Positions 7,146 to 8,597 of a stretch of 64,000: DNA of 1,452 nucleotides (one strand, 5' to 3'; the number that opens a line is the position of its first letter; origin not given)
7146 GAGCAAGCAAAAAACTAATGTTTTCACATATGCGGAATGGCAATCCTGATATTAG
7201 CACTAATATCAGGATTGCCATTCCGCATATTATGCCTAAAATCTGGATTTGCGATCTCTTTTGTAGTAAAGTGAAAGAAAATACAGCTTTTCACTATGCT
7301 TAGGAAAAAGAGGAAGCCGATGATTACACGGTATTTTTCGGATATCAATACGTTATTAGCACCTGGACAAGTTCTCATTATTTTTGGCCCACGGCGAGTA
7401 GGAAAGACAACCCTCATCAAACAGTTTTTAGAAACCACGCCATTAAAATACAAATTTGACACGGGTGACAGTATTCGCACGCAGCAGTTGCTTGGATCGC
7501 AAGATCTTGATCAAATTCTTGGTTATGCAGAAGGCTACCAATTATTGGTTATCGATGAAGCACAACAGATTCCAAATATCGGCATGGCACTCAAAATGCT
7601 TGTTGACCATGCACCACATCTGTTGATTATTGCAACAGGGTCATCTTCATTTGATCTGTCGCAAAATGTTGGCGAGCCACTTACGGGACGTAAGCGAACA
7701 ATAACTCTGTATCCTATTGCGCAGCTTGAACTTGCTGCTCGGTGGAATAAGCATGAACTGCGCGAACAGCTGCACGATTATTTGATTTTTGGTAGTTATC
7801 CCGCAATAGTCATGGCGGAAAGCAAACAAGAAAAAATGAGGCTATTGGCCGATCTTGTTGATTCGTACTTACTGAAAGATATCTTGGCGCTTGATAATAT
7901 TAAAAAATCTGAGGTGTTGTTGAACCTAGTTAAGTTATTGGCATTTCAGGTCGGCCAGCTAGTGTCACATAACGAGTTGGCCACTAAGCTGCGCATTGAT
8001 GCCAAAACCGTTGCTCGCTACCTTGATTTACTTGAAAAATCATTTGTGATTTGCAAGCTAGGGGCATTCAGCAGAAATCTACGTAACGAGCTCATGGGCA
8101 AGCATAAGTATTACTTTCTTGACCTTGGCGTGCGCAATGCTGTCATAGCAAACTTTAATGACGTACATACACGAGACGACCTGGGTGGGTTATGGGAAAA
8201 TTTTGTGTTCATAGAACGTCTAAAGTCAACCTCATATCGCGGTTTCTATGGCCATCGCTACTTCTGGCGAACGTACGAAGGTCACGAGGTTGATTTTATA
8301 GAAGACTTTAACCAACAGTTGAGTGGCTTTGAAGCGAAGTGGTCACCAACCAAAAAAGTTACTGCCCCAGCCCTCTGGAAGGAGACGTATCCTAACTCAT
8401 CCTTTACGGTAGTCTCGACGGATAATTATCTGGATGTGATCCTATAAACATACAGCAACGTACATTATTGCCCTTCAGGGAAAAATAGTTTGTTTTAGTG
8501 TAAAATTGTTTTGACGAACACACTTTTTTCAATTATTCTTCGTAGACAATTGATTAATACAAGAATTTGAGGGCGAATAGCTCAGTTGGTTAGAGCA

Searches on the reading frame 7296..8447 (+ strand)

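Call 54: search_protein_families(library=pfam, proteins=[window:7296-8447:+], max_evalue=0.01)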
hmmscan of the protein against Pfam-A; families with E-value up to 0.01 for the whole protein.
window:7296-8447:+ (383 aa): 6 families
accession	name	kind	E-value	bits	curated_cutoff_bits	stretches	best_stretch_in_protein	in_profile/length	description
PF13635.12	DUF4143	-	4.6e-37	127.7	28.1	1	194-350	2-160/160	Domain of unknown function (DUF4143)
PF13173.12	AAA_14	-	8.2e-27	94.2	27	1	25-145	3-127/129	AAA domain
PF13401.12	AAA_22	-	2.5e-05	25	27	0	25-48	6-29/130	AAA domain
PF01637.24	ATPase_2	-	2.9e-05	24.4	33.2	1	23-48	19-44/225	ATPase domain predominantly from Archaea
PF00910.28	RNA_helicase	-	0.00027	21.8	21.5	0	28-95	2-64/105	RNA helicase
PF13479.12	AAA_24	-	0.00077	19.8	27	1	25-92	3-76/195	AAA domain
